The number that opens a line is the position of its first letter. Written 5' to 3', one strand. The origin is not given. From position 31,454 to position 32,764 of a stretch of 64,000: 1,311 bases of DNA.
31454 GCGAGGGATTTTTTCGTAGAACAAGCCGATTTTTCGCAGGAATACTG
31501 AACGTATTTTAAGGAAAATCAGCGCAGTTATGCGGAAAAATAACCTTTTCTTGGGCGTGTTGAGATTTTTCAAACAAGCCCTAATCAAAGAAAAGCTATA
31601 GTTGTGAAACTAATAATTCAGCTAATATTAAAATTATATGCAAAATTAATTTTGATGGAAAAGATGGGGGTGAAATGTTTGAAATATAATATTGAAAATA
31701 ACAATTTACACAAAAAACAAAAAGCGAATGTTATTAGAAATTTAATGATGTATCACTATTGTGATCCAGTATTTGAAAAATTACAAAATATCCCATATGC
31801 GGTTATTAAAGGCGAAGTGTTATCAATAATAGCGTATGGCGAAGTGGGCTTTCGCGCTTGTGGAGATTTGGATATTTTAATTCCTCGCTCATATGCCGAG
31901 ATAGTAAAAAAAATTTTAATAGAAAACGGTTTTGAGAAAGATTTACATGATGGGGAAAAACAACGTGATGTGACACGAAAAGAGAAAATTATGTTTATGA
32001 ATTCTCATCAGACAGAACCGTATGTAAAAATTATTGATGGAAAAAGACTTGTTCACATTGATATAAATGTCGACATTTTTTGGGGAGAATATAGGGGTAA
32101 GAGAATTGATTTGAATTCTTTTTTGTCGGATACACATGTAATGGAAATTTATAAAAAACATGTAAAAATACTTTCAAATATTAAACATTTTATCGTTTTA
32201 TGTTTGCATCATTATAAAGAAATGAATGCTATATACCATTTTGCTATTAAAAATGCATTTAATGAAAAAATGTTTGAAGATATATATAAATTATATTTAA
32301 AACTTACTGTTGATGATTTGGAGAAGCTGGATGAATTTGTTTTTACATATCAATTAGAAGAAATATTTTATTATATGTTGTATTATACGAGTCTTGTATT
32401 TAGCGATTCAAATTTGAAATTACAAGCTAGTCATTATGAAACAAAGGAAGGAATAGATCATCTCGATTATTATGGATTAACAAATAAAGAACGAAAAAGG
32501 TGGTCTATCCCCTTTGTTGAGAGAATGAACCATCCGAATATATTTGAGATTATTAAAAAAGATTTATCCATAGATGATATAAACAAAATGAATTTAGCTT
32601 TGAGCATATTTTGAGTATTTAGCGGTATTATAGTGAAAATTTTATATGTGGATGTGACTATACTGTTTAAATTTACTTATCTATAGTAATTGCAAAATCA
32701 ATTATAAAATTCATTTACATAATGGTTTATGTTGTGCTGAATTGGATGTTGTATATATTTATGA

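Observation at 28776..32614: ACP + FkbH-like enzyme + NTP_transf_5 protein embedded in a RiPP operon: possible carrier-protein-dependent peptide tailoring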

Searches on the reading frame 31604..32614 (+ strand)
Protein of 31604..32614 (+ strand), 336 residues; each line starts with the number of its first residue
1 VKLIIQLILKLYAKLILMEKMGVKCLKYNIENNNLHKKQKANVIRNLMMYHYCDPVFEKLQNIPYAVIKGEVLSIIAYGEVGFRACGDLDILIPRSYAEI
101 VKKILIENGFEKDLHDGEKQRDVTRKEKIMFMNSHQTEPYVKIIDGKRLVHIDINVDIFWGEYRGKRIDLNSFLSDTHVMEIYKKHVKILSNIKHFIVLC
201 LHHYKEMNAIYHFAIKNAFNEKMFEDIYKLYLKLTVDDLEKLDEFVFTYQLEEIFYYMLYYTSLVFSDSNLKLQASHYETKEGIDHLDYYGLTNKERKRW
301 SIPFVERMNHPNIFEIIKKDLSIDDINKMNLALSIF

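Call 5: search_protein_families(library=pfam, proteins=[window:31604-32614:+], max_evalue=0.01)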
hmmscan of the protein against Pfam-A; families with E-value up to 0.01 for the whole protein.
window:31604-32614:+ (336 aa): 1 family
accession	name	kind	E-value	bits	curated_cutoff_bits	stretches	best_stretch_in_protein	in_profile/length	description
PF14907.12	NTP_transf_5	-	1.7e-27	97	31.2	1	33-266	40-248/249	Uncharacterised nucleotidyltransferase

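Call 6: search_protein_families(library=ncbifam, proteins=[window:31604-32614:+], max_evalue=0.01)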
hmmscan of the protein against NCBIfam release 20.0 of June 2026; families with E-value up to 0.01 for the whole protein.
window:31604-32614:+ (336 aa): 0 families

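Call 24: search_solved_structures(query=window:31604-32614:+, max_evalue=1)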
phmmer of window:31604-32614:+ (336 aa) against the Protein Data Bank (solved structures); distinct sequences matched with E-value up to 1: 0.

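Call 50: find_related_loci(query=A3, collection=metagenome_contigs, flank=10000)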
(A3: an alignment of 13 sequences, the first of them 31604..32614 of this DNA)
Query A3 (336 aa) in metagenome_contigs; peptide patterns used: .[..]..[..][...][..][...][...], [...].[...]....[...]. (x = any residue, [..] = any of these).
600 stretches matched a pattern (row limit reached: there are more); 162 encode a relative of the query (tblastn E <= 1e-3); the best 80 are kept; 80 distinct loci.
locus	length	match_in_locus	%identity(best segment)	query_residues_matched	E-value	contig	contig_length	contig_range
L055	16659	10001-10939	47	28-336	9e-90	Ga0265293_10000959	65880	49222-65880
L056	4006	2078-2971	45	39-335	3e-80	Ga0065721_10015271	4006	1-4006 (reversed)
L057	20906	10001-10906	42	35-335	3e-72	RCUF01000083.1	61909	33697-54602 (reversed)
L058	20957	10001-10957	40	17-336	6e-66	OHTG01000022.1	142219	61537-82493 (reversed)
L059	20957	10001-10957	40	17-336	6e-66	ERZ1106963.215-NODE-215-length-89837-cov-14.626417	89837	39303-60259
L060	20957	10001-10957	40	17-336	6e-66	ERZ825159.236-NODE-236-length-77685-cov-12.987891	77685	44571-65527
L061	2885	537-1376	41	50-336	6e-66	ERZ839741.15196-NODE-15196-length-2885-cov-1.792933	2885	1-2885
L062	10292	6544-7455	40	32-336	1e-64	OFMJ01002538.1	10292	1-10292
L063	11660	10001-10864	41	43-336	2e-63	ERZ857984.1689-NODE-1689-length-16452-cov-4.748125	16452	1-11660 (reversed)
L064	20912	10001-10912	40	32-336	2e-63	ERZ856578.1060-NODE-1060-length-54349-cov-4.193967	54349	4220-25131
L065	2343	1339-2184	43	48-336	1e-64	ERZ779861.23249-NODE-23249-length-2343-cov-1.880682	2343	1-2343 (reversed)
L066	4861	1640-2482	42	48-336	6e-63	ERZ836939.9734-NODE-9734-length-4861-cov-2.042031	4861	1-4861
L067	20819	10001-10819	42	62-336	2e-62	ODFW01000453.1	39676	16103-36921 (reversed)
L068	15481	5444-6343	39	35-336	7e-62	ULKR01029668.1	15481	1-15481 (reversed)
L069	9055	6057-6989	38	26-336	3e-62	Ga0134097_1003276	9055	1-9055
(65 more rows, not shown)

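Call 83: find_homologous_proteins(query=window:31655-32614:+)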
Query window:31655-32614:+ (319 aa): 223 proteins with E <= 0.001 among 1211 candidates; the best 120 are listed.
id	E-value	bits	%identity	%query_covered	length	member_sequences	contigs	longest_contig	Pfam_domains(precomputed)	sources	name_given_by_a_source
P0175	1.1e-207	707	99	100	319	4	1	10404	PF14907.13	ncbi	-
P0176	1.7e-174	598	85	97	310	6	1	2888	PF14907.13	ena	-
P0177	8.7e-117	408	58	97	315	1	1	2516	PF14907.13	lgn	-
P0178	2.9e-106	374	54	98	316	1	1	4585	PF14907.13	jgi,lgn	jgi:hypothetical protein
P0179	1.6e-102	361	52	97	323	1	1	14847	PF14907.13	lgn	-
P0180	1.8e-97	345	51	97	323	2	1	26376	PF14907.13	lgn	-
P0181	9.3e-95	336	50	97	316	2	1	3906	PF14907.13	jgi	-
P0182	8.7e-92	326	54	87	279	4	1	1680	PF14907.13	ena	-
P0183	7.7e-85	303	47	97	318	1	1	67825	PF14907.13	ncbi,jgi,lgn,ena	-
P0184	7.1e-84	300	45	95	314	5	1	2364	PF14907.13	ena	-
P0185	3.5e-80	288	45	96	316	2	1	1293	PF14907.13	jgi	jgi:hypothetical protein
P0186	2.4e-79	285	43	96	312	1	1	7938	PF14907.13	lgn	-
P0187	1.1e-78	283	47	95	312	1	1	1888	PF14907.13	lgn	-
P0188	6.4e-75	271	47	88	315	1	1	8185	PF19651.5,PF14907.13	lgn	-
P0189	2.1e-74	269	45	92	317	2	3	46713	PF14907.13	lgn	-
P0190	1.3e-73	266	55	71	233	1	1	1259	PF14907.13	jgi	jgi:hypothetical protein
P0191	1.6e-72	263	42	94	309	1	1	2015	PF14907.13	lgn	-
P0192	5.2e-72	261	44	95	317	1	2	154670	PF14907.13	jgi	jgi:hypothetical protein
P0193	2.1e-71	259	46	92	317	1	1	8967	PF14907.13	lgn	-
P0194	2.9e-71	259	43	99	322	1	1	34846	PF14907.13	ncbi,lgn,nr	ncbi:MAG: nucleotidyltransferase family protein [Ruminiclostridium sp.]|nr:nucleotidyltransferase fa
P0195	1.8e-69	253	41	100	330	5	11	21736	PF14907.13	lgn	-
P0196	1.9e-69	253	46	87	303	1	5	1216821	PF14907.13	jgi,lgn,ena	-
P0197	3.7e-69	252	47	80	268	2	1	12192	PF14907.13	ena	-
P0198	5.4e-69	251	45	91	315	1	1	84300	PF14907.13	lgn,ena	-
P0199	1.0e-68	250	46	86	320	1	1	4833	PF14907.13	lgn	-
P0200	5.6e-68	248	45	91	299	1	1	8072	PF14907.13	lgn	-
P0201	9.3e-67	244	43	92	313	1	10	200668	PF14907.13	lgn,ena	-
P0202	2.2e-62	229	43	87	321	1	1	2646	PF14907.13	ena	-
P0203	5.9e-62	228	42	96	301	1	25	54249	PF14907.13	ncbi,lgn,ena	-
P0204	7.5e-62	228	41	91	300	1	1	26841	PF14907.13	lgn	-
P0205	1.7e-61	226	41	93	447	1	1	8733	PF00717.29,PF14907.13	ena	-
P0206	2.0e-61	226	42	94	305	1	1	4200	PF14907.13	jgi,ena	-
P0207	4.0e-61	225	42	90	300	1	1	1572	PF14907.13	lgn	-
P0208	5.5e-61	225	44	85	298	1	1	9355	PF14907.13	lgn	-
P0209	1.9e-60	223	39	98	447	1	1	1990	PF00717.29,PF14907.13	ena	-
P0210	2.5e-60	223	41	91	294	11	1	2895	PF14907.13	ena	-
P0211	3.2e-60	222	42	92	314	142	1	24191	PF14907.13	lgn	-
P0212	3.3e-60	222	40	93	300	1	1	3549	PF14907.13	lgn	-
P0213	5.7e-60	221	43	88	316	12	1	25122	PF14907.13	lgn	-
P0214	6.1e-60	221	44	86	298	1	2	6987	PF14907.13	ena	-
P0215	7.3e-60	221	42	90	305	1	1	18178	PF14907.13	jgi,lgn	jgi:hypothetical protein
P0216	9.8e-60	221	41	91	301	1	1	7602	PF14907.13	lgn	-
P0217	1.6e-59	220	39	94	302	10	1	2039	PF14907.13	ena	-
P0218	1.8e-59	220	42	86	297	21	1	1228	PF14907.13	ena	-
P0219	2.6e-59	219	43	86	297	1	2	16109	PF14907.13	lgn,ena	-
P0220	2.7e-59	219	40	93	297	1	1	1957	PF14907.13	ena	-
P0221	3.1e-59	219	42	91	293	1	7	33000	PF14907.13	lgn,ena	-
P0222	3.2e-59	219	42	91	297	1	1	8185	PF14907.13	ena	-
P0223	4.1e-59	219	40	95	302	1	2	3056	PF14907.13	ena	-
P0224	4.2e-59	219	44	88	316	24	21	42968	PF14907.13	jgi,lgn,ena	-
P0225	5.3e-59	218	43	85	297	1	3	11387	PF14907.13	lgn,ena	-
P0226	5.7e-59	218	42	92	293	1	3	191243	PF14907.13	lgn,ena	-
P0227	8.3e-59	218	42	86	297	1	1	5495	PF14907.13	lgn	-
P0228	9.1e-59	218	40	99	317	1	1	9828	PF14907.13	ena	-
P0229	1.3e-58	217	41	91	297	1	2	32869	PF14907.13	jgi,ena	-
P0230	1.4e-58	217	40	95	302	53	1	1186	PF14907.13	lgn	-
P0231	1.9e-58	216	41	90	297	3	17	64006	PF14907.13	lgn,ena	-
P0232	2.7e-58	216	43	91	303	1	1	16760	PF14907.13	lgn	-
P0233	5.4e-58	215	42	86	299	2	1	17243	PF14907.13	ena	-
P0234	6.6e-58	215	40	88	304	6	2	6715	PF14907.13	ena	-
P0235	6.8e-58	215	40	97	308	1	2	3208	PF14907.13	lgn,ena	-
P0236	9.7e-58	214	42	87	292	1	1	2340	PF14907.13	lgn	-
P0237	1.3e-57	214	40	90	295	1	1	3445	PF14907.13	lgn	-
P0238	2.2e-57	213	41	88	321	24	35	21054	PF14907.13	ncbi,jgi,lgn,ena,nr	ncbi:MAG: nucleotidyltransferase family protein [Lachnospiraceae bacterium]|jgi:hypothetical protein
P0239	2.6e-57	213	42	86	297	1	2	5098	PF14907.13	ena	-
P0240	2.6e-57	213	41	90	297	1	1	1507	PF14907.13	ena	-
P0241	3.1e-57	212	42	86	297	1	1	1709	PF14907.13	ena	-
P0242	3.2e-57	212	40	88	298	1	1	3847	PF14907.13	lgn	-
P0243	3.6e-57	212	43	85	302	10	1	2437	PF14907.13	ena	-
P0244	4.0e-57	212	41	86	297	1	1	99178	PF14907.13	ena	-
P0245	4.0e-57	212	43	88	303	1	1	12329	PF14907.13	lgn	-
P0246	6.5e-57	211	38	98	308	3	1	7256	PF14907.13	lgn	-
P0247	7.4e-57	211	39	88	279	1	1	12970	PF14907.13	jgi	-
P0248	9.5e-57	211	40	90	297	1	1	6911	PF14907.13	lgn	-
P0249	1.0e-56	211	42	90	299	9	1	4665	PF14907.13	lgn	-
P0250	1.1e-56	211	41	90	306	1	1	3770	PF14907.13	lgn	-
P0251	1.2e-56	211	41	87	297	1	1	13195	PF14907.13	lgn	-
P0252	1.2e-56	211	41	87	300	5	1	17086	PF14907.13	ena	-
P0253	1.2e-56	211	41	86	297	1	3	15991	PF14907.13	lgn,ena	-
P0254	1.4e-56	210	42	89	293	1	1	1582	PF14907.13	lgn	-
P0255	1.9e-56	210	42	86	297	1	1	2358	PF14907.13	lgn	-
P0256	2.3e-56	210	42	90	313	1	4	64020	PF14907.13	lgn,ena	-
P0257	2.9e-56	209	38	94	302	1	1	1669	PF14907.13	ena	-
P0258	3.1e-56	209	39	95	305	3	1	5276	PF14907.13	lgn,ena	-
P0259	3.6e-56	209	42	88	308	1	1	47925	PF14907.13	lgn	-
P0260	4.5e-56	209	40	89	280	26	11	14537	PF14907.13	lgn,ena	-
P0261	7.3e-56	208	40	92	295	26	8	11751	PF14907.13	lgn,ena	-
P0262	8.3e-56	208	39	90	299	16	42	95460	PF14907.13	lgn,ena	-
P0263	9.9e-56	208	39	96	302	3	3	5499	PF14907.13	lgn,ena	-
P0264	1.0e-55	207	41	88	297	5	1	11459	PF14907.13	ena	-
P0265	1.2e-55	207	44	86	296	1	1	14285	PF14907.13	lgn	-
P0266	1.2e-55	207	42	86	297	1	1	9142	PF14907.13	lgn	-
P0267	1.3e-55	207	41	88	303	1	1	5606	PF14907.13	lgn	-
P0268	1.4e-55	207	41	88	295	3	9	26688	PF14907.13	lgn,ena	-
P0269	1.6e-55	207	41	87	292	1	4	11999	PF14907.13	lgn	-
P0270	2.3e-55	206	41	93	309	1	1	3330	PF14907.13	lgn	-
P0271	2.4e-55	206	41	88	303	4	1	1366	PF14907.13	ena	-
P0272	2.5e-55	206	40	92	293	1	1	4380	PF14907.13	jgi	jgi:hypothetical protein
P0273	2.6e-55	206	38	93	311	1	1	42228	PF14907.13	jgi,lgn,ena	-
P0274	3.8e-55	206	39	93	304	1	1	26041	PF14907.13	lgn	-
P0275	4.5e-55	205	43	88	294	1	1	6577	PF14907.13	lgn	-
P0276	4.8e-55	205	42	86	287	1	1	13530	PF14907.13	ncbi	-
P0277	5.1e-55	205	42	87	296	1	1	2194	PF14907.13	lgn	-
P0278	7.0e-55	205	39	88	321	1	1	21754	PF14907.13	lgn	-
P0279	7.9e-55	205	41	89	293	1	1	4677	PF14907.13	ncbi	-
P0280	9.0e-55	204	41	86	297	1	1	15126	PF14907.13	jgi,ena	-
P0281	1.2e-54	204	42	86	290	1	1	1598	PF14907.13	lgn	-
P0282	2.3e-54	203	40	93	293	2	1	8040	PF14907.13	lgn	-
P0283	2.4e-54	203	41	92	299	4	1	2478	PF14907.13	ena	-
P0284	2.6e-54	203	40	91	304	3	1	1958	PF14907.13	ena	-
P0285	3.5e-54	202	41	86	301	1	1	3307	PF14907.13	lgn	-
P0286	3.6e-54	202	40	86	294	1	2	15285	PF14907.13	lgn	-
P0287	3.8e-54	202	42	86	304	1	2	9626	PF14907.13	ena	-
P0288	3.9e-54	202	39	93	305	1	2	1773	PF14907.13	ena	-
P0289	4.2e-54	202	39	92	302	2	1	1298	PF14907.13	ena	-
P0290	4.5e-54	202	38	91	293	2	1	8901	PF14907.13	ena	-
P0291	1.1e-53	201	41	86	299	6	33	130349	PF14907.13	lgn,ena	-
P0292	1.4e-53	201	44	87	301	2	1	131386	PF14907.13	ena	-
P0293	1.4e-53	200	40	88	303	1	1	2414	PF14907.13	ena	-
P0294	4.2e-53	199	41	92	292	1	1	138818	PF14907.13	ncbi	-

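Call 90: find_encoding_contigs(protein=P0205, flank=8000, max_places=2)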
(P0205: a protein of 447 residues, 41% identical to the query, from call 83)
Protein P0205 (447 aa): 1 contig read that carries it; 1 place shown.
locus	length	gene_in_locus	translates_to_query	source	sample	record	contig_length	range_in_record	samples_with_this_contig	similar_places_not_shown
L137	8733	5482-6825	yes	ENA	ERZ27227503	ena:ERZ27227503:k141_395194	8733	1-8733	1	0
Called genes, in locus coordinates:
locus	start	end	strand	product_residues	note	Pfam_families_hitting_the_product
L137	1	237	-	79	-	?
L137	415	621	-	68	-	PF01943:Polysacc_synt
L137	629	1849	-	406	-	PF13439:Glyco_transf_4, PF00534:Glycos_transf_1, PF13692:Glyco_trans_1_4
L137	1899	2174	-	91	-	PF14307:Glyco_tran_WbsX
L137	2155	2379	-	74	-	-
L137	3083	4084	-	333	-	-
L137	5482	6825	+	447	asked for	PF00717:Peptidase_S24 (weak), PF14907:NTP_transf_5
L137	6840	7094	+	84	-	PF00550:PP-binding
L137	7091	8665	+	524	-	-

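Call 91: predict_structure(alignment_id=A6)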
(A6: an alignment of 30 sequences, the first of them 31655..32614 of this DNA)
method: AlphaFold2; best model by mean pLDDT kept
length: 319 residues; sequences in the alignment: 30
mean_pLDDT: 93.5   pTM: 0.91
mean pLDDT of the five models: 93.5, 93.2, 93.0, 92.8, 92.4
residues with pLDDT >= 90: 274; 70-90: 36; 50-70: 3; < 50: 6
segments of 3 or more residues with pLDDT < 50: 1-6
pLDDT, mean of each block of 10 residues (from residue 1): 49 94 96 97 98 96 94 97 98 91 87 89 94 96 90 97 98 98 97 95 97 96 97 97 97 96 95 94 96 96 95 85
secondary structure, 60 per line:
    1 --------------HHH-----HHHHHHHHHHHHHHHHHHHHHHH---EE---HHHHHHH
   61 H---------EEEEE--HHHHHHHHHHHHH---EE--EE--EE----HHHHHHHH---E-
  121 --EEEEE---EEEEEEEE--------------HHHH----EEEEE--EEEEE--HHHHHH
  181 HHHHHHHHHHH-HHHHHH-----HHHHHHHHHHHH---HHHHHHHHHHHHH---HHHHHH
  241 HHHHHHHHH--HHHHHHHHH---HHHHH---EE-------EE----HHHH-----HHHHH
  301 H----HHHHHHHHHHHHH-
elements in order: H23-45 H54-61 E71-75 H78-90 H108-115 E123-127 E131-138 H153-156 E161-165 E168-172 H175-191 H193-198 H204-215 H219-231 H235-249 H252-260 H264-268 H287-290 H296-301 H306-318

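Call 93: fold_search(model_id=the predicted structure, library=pdb)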
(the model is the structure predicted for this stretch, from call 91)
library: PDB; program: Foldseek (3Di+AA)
matches with E <= 10: 217; with E <= 0.001: 5
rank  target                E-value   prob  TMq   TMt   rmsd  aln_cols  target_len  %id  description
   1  8an4_A                3.7e-05  1.00  0.41  0.63   8.8       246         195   10  MenT1 toxin (rv0078a) from Mycobacterium tuberculosis H37Rv (released 2023-08-02)
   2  8an5_B                3.1e-04  1.00  0.36  0.58   8.2       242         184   10  MenAT1 toxin-antitoxin complex (rv0078a-rv0078b) from Mycobacterium tuberculosis H37Rv (released 2023-08-02)
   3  5uvd                  3.3e-04  1.00  0.34  0.47   7.1       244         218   13  Crystal structure of an antigenic nucleotidyltransferase-like protein from Paracoccidioides brasiliensis (released 2018-01-31)
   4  2ewr                  5.6e-04  1.00  0.29  0.51   5.3       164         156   15  Crystal structure of a putative nucleotidyltransferase (tm1012) from Thermotoga maritima at 1.60 A resolution (released 2005-12-06)
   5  7c46                  8.2e-04  1.00  0.36  0.39   6.3       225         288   11  Crystal Structure of Rv1045 toxin point variant K189A (released 2021-05-26)
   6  2fcl                  1.6e-03  1.00  0.29  0.51   6.9       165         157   17  Crystal structure of a putative nucleotidyltransferase (tm1012) from Thermotoga maritima at 1.35 A resolution (released 2006-03-14)
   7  4hx0                  1.6e-03  1.00  0.28  0.50   5.8       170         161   18  Crystal structure of a putative nucleotidyltransferase (TM1012) from Thermotoga maritima at 1.87 A resolution (released 2013-09-11)
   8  8xhr_A                2.8e-03  1.00  0.34  0.38   6.8       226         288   12  Crystal structure of Mycobacterium tuberculosis MenT3 bound with CTP (released 2024-02-28)
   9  6j7q                  5.3e-03  1.00  0.34  0.37   6.7       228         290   12  Crystal structure of toxin TglT (unusual type guanylyltransferase-like toxin, Rv1045) mutant S78A from Mycobacterium tub (released 2020-05-13)
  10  5cfu                  6.6e-03  1.00  0.34  0.56   6.8       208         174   12  Crystal Structure of ANT(2")-Ia in complex with adenylyl-2"-tobramycin (released 2016-07-20)
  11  4fo1_A                6.9e-03  1.00  0.26  0.46   6.2       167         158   11  Crystal structure of lincosamide antibiotic adenylyltransferase LnuA, apo (released 2012-07-04)
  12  6y5u                  6.9e-03  1.00  0.34  0.37   6.4       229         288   11  MenT3 (aka TglT), nucleotidyltransferase toxin Rv1045 from Mycobacterium tuberculosis (released 2020-09-16)
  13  5cfs                  7.7e-03  1.00  0.35  0.58   6.9       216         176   12  Crystal Structure of ANT(2")-Ia in complex with AMPCPP and tobramycin (released 2016-03-16)
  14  5kqj_MODEL_1_A        8.1e-03  1.00  0.35  0.54   6.4       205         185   12  Solution Structure of Antibiotic-Resistance Factor ANT(2'')-Ia Reveals Substrate-Regulated Conformation Dynami (released 2017-07-12)
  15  4wqk                  8.1e-03  1.00  0.34  0.56   7.0       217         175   13  Crystal structure of aminoglycoside nucleotidylyltransferase ANT(2")-Ia, apo form (released 2014-11-12)
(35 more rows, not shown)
